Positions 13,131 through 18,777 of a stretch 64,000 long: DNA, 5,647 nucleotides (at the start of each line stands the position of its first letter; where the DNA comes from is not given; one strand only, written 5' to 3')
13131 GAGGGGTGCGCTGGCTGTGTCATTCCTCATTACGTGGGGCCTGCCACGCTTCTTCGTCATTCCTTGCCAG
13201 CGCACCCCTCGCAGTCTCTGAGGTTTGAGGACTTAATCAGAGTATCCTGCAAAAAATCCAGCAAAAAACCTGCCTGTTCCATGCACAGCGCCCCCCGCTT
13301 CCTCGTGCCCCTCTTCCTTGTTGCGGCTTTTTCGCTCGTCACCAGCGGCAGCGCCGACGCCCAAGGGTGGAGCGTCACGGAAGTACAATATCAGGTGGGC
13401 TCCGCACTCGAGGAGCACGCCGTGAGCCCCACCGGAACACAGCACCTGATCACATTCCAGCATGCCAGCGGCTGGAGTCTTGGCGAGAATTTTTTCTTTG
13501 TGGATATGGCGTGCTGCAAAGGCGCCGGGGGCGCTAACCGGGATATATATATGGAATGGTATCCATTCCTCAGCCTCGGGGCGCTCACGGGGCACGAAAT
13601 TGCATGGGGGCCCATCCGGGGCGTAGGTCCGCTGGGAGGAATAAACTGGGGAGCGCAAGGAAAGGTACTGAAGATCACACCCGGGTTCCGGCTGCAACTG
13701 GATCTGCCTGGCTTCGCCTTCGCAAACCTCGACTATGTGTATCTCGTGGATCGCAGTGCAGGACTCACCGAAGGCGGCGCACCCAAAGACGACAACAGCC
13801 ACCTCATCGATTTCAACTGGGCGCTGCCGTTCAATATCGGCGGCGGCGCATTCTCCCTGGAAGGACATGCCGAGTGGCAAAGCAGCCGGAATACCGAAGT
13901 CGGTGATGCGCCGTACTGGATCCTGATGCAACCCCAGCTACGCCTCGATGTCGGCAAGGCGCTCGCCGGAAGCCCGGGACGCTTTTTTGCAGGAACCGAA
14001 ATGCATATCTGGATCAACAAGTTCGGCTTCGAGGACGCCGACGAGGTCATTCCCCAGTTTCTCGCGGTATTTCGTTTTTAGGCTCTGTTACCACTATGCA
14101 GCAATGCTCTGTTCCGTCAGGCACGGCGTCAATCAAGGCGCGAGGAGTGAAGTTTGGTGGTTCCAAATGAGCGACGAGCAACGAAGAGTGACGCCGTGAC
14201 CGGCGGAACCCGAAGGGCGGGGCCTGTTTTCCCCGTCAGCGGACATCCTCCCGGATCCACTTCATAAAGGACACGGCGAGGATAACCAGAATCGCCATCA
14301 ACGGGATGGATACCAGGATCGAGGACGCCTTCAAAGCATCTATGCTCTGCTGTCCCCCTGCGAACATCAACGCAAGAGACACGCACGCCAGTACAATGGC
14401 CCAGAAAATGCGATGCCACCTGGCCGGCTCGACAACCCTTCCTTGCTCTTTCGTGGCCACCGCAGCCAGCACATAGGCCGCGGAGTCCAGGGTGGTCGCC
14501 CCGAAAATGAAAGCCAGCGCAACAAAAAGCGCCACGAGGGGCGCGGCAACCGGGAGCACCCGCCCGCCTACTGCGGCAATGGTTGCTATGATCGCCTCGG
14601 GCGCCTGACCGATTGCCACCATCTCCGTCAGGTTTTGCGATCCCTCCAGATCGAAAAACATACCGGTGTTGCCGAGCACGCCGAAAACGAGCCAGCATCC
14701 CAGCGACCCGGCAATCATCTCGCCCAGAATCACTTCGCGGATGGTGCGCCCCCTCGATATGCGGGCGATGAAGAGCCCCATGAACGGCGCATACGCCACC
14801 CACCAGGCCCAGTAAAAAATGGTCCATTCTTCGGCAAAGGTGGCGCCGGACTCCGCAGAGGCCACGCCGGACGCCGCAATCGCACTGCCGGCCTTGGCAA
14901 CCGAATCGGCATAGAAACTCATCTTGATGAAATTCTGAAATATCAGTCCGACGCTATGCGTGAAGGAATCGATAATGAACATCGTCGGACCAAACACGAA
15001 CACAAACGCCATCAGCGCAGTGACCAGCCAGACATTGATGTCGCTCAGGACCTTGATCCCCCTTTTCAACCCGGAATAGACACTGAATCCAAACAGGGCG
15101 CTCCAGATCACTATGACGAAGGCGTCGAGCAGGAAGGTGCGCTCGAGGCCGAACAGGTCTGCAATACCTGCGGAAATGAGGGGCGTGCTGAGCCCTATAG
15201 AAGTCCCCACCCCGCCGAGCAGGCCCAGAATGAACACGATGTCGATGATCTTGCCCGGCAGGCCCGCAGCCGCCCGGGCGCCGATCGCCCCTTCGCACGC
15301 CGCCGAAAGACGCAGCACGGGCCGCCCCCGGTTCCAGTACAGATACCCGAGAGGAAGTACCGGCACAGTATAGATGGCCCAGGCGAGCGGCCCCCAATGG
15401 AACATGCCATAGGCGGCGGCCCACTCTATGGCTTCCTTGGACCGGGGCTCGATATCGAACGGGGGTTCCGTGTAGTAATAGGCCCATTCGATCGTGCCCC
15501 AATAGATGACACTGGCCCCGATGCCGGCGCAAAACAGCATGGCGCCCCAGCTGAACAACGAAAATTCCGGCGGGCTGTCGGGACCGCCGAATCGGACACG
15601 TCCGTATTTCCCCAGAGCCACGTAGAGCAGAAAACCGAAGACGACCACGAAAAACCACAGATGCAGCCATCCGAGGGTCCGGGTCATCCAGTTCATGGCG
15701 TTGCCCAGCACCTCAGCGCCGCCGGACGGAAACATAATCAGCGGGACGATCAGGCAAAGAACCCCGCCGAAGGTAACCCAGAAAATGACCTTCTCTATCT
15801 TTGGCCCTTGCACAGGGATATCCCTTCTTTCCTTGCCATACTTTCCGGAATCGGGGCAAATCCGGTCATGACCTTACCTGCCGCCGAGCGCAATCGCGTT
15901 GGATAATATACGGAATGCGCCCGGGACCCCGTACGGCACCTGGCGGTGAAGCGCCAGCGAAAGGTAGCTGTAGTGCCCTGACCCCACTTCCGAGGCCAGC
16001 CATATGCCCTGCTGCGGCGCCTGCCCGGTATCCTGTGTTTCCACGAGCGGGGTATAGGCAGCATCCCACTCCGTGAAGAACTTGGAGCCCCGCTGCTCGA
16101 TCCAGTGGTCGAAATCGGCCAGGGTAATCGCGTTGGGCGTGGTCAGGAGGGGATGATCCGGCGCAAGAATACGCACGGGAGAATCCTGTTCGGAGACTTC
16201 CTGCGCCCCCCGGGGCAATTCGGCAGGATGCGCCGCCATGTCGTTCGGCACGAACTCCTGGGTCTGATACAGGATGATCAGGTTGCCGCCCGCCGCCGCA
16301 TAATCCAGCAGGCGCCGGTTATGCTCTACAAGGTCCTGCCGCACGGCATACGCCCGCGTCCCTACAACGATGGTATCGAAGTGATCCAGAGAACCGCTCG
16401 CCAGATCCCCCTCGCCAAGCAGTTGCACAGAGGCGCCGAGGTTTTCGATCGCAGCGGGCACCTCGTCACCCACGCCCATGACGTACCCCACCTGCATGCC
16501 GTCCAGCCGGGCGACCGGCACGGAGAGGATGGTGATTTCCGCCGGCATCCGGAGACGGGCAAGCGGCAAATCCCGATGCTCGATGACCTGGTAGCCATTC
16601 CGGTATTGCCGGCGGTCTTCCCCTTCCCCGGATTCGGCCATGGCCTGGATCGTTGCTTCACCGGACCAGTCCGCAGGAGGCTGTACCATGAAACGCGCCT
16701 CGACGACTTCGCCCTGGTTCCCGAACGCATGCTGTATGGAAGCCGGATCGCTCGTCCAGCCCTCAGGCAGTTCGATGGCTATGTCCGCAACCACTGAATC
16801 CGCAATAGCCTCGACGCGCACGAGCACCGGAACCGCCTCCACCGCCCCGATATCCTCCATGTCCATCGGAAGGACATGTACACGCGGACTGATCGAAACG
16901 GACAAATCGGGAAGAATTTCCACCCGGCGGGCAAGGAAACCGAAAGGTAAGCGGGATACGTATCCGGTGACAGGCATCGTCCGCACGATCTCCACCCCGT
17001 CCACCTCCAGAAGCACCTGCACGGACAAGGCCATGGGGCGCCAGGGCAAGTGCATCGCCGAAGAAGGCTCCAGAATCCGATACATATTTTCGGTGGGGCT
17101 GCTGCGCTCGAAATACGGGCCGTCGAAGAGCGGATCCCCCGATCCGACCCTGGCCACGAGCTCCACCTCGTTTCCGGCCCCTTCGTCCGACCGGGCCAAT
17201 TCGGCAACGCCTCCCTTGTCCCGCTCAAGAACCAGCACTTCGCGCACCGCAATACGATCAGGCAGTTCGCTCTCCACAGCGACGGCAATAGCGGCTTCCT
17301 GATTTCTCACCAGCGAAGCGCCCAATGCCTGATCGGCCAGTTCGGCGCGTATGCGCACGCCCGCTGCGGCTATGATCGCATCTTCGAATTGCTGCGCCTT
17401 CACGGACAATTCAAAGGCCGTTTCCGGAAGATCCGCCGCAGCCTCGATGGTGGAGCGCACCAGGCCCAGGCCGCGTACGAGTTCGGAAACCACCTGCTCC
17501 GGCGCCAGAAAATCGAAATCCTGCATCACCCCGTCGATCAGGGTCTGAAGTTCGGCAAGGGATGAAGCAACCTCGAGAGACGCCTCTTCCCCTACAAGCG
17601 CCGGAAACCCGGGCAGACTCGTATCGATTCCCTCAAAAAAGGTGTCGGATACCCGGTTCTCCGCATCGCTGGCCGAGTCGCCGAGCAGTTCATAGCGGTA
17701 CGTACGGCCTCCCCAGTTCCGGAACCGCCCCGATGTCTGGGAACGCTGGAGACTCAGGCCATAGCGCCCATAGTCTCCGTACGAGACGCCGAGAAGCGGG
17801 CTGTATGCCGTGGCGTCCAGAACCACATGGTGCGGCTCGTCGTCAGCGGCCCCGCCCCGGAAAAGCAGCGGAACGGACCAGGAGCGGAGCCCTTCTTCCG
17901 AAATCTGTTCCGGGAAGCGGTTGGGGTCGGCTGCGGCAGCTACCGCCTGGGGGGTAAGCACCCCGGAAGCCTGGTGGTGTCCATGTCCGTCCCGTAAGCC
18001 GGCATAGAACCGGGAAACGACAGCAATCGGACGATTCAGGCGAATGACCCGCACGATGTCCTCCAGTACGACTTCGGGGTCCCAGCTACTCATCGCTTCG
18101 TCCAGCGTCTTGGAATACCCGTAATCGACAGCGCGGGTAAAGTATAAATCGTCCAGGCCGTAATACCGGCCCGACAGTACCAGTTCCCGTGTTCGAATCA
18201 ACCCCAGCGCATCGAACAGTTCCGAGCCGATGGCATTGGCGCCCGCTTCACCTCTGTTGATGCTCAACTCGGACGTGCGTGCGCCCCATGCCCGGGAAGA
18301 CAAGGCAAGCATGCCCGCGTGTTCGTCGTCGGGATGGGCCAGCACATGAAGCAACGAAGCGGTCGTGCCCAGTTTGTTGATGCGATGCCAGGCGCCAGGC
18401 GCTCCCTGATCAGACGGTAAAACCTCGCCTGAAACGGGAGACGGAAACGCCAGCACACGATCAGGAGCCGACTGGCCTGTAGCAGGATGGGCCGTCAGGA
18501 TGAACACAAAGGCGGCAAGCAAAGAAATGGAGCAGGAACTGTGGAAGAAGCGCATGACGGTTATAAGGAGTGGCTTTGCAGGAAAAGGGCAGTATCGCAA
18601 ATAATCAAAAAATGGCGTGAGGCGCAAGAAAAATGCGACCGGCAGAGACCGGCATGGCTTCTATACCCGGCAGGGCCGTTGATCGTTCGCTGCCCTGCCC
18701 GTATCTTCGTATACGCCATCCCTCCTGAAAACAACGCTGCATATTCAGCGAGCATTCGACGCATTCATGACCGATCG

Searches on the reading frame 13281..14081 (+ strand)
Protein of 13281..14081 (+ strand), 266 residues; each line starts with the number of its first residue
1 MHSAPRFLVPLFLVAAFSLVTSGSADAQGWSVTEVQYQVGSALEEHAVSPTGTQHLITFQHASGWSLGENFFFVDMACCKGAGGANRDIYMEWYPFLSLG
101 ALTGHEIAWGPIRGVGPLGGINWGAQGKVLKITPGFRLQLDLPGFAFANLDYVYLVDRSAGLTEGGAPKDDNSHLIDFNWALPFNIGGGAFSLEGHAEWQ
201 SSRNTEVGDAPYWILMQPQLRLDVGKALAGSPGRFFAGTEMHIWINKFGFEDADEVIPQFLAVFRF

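Call 12: search_protein_families(library=pfam, proteins=[window:13281-14081:+])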
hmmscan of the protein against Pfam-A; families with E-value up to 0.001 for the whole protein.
window:13281-14081:+ (266 aa): 0 families

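Call 14: find_encoding_contigs(protein=window:13281-14081:+, flank=3000, max_places=10)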
Protein window:13281-14081:+ (266 aa): 5 contigs read that carry it; 2 places shown.
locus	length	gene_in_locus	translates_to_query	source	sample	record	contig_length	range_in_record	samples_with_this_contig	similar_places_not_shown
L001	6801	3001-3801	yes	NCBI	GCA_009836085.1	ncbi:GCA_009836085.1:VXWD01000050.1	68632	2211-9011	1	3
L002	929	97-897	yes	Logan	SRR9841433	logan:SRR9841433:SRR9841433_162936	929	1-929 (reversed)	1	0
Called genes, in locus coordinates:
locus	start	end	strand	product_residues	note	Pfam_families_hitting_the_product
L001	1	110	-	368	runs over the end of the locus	PF14100:DUF6807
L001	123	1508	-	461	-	PF01408:GFO_IDH_MocA, PF22725:GFO_IDH_MocA_C3 (faint)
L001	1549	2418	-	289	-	PF01261:AP_endonuc_2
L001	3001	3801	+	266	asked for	-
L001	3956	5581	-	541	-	PF02028:BCCT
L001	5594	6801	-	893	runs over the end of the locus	PF02585:PIG-L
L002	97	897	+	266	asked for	-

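Call 44: find_homologous_proteins(query=window:13281-14081:+, max_evalue=1e-20)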
Query window:13281-14081:+ (266 aa): 291 proteins with E <= 1e-20 among 1739 candidates; the best 120 are listed.
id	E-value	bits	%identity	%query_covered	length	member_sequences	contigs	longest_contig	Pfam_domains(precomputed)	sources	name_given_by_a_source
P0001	8.2e-163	559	90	100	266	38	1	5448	-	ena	-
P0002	1.7e-156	538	86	100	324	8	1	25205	-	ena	-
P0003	4.1e-147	507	83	98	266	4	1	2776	-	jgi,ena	-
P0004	2.2e-139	482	79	97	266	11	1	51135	-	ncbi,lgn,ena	-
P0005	1.9e-137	476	80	91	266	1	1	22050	-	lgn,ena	-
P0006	2.2e-137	475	77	97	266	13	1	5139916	-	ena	-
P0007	1.3e-126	440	70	100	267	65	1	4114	-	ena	-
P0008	1.0e-123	430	70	96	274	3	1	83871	-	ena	-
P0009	1.5e-123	430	69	98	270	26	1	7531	-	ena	-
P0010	2.3e-123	429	70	97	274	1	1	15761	-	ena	-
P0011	3.1e-123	429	69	98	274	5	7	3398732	-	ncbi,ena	-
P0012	4.8e-123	428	69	98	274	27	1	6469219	-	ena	-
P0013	2.3e-122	426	68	98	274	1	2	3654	-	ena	-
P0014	3.4e-121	422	71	92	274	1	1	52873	-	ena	-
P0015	3.6e-121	422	70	93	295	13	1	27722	-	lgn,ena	-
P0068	6.1e-65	238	49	99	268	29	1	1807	PF03502.20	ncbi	-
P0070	3.3e-64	235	48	87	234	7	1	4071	PF03502.20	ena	-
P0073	2.4e-63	232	47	98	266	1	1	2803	PF03502.20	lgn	-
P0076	6.9e-61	224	46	89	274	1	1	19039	PF03502.20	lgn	-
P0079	1.8e-60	223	45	95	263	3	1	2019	PF03502.20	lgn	-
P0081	2.5e-60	222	46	91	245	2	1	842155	PF03502.20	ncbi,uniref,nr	ncbi:nucleoside-binding protein [Motiliproteus coralliicola]|uniref:Nucleoside-binding protein n=1 T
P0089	6.6e-58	214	45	92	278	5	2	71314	PF03502.20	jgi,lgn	-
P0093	8.7e-57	211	46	91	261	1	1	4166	PF03502.20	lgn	-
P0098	2.3e-55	206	43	89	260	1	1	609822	PF03502.20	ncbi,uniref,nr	ncbi:hypothetical protein BTA51_09260 [Hahella sp. CCB-MM4]|uniref:outer membrane protein OmpK n=1 T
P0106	1.2e-54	204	41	100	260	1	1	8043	PF03502.20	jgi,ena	-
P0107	1.4e-54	204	46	95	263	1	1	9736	PF03502.20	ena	-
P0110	2.2e-54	203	40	100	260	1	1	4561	PF03502.20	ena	-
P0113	6.9e-54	201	42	95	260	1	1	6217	PF03502.20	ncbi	-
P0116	1.3e-53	200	42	91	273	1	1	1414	PF03502.20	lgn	-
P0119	1.8e-53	200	42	98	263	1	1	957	PF03502.20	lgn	-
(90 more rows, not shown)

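Call 45: find_encoding_contigs(protein=P0002, flank=3000, max_places=3)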
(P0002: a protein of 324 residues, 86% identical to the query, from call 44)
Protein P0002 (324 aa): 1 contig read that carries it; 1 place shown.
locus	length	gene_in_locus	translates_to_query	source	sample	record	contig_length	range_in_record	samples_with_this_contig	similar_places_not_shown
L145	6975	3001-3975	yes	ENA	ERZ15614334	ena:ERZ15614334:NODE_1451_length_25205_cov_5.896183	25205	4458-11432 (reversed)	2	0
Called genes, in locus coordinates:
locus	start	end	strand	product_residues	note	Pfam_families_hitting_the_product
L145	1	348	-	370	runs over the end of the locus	PF14100:DUF6807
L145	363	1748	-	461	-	PF01408:GFO_IDH_MocA, PF22725:GFO_IDH_MocA_C3 (faint)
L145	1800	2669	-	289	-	PF01261:AP_endonuc_2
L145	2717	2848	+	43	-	-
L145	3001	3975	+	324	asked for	-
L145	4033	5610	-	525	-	PF02028:BCCT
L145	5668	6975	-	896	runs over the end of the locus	PF02585:PIG-L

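Call 46: find_encoding_contigs(protein=P0004, flank=3000, max_places=3)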
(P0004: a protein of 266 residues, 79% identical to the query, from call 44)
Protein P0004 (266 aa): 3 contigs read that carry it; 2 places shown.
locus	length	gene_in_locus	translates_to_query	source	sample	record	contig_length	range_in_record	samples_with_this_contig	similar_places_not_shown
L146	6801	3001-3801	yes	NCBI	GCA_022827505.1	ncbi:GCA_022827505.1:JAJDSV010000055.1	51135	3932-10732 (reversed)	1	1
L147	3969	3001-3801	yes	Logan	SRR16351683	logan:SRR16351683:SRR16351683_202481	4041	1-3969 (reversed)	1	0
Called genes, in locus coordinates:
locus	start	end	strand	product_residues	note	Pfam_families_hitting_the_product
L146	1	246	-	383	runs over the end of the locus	PF14100:DUF6807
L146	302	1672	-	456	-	PF22725:GFO_IDH_MocA_C3 (faint), PF01408:GFO_IDH_MocA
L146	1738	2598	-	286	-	PF01261:AP_endonuc_2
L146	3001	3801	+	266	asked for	-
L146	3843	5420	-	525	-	PF02028:BCCT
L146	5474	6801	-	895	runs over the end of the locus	PF02585:PIG-L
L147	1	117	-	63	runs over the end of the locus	?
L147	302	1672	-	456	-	PF22725:GFO_IDH_MocA_C3 (faint), PF01408:GFO_IDH_MocA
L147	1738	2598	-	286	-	PF01261:AP_endonuc_2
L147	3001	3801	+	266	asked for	-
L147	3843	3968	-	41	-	?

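Call 47: find_encoding_contigs(protein=P0006, flank=3000, max_places=3)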
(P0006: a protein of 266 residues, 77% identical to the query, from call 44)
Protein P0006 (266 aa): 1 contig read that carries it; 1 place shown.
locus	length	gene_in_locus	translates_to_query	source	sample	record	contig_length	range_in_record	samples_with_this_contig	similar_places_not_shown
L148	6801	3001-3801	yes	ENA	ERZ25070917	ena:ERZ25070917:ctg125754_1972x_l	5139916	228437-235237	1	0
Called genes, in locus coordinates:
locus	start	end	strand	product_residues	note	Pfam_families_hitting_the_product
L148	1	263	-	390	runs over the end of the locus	PF14100:DUF6807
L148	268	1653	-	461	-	PF01408:GFO_IDH_MocA, PF22725:GFO_IDH_MocA_C3 (faint)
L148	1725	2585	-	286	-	PF01261:AP_endonuc_2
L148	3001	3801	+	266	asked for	-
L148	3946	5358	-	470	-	PF02028:BCCT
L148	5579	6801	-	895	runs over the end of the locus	PF02585:PIG-L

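Call 48: find_encoding_contigs(protein=P0001, flank=3000, max_places=3)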
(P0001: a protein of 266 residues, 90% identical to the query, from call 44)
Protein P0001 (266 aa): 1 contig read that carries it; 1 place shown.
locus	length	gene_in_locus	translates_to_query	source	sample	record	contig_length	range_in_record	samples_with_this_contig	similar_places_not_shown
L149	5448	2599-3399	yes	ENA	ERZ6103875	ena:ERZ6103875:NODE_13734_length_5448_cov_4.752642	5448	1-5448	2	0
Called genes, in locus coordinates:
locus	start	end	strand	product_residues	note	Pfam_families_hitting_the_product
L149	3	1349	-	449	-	?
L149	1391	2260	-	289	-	PF01261:AP_endonuc_2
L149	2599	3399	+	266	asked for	-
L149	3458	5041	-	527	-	PF02028:BCCT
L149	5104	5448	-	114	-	?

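Call 81: find_encoding_contigs(protein=P0002, flank=10000, max_places=1)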
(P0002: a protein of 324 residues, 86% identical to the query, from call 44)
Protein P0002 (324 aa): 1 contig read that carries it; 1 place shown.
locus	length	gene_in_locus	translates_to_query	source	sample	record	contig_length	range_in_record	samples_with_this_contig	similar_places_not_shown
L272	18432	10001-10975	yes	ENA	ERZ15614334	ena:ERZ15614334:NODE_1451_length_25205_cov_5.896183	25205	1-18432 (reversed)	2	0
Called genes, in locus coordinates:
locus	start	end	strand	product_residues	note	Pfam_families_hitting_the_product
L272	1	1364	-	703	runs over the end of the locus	-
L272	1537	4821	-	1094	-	PF13620:CarboxypepD_reg, PF13715:CarbopepD_reg_2, PF07715:Plug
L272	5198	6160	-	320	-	PF01261:AP_endonuc_2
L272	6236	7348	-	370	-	PF14100:DUF6807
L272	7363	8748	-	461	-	PF01408:GFO_IDH_MocA, PF22725:GFO_IDH_MocA_C3 (faint)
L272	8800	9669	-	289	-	PF01261:AP_endonuc_2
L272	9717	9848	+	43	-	-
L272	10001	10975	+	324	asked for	-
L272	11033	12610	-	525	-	PF02028:BCCT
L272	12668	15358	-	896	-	PF02585:PIG-L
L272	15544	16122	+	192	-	PF20221:DUF6580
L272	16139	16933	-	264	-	-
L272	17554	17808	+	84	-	PF22513:FitA-like_RHH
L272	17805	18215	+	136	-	PF01850:PIN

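Call 82: find_encoding_contigs(protein=P0006, flank=10000, max_places=1)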
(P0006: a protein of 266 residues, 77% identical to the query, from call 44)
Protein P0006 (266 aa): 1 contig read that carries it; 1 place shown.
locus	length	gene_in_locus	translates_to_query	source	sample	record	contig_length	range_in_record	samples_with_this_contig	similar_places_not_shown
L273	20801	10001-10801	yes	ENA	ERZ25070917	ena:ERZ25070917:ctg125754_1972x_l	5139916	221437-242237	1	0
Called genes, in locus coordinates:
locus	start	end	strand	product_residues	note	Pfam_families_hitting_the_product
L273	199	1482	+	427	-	PF01554:MatE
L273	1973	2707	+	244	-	-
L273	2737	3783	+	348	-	PF20230:DUF6588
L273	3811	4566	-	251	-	-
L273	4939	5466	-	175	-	-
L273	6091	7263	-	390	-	PF14100:DUF6807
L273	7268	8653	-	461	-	PF01408:GFO_IDH_MocA, PF22725:GFO_IDH_MocA_C3 (faint)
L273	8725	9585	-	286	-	PF01261:AP_endonuc_2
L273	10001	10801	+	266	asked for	-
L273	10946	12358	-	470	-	PF02028:BCCT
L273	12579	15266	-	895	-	PF02585:PIG-L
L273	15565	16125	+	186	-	PF20221:DUF6580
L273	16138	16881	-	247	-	-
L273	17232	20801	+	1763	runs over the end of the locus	PF00270:DEAD, PF00271:Helicase_C, PF09369:MZB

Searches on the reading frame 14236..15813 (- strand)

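Call 12: search_protein_families(library=pfam, proteins=[window:14236-15813:-])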
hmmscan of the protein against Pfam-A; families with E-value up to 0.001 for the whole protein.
window:14236-15813:- (525 aa): 1 family
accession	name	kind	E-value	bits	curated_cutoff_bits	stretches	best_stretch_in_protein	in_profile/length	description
PF02028.23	BCCT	-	1.5e-149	499.1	27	1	10-523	1-485/485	BCCT, betaine/carnitine/choline family transporter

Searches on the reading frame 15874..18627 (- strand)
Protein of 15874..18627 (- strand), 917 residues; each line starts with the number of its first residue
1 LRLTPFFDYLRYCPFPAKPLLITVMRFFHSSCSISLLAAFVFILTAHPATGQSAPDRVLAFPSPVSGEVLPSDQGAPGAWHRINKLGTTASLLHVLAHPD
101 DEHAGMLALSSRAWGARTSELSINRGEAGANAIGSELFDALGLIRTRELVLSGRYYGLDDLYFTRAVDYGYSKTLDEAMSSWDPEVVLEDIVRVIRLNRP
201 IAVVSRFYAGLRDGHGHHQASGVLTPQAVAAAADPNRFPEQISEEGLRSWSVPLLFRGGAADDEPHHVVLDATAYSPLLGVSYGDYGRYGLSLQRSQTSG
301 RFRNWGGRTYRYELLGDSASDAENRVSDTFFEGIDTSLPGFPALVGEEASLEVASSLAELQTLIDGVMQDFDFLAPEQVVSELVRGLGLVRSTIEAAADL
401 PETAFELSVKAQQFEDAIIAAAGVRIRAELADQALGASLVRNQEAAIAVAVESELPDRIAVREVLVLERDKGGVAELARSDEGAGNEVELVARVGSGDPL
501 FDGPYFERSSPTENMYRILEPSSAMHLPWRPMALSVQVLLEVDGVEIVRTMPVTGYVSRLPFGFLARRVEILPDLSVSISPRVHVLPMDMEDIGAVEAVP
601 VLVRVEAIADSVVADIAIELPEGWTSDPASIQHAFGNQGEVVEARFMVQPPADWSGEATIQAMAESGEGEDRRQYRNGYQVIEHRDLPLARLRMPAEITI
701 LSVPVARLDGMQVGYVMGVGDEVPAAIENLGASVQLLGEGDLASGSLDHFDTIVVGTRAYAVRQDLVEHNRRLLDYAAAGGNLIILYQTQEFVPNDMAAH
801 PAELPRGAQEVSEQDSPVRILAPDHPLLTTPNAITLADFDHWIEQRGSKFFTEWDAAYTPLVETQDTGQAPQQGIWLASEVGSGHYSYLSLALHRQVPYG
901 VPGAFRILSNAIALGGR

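Call 12: search_protein_families(library=pfam, proteins=[window:15874-18627:-])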
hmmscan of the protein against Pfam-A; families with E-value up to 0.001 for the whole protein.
window:15874-18627:- (917 aa): 2 families
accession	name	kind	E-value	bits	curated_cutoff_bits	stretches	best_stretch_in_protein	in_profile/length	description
PF02585.22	PIG-L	-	1.4e-12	48.7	28.2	1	93-228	1-128/129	GlcNAc-PI de-N-acetylase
PF10633.15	NPCBM_assoc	-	0.00091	19.8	24.4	0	616-662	26-73/78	NPCBM-associated, NEW3 domain of alpha-galactosidase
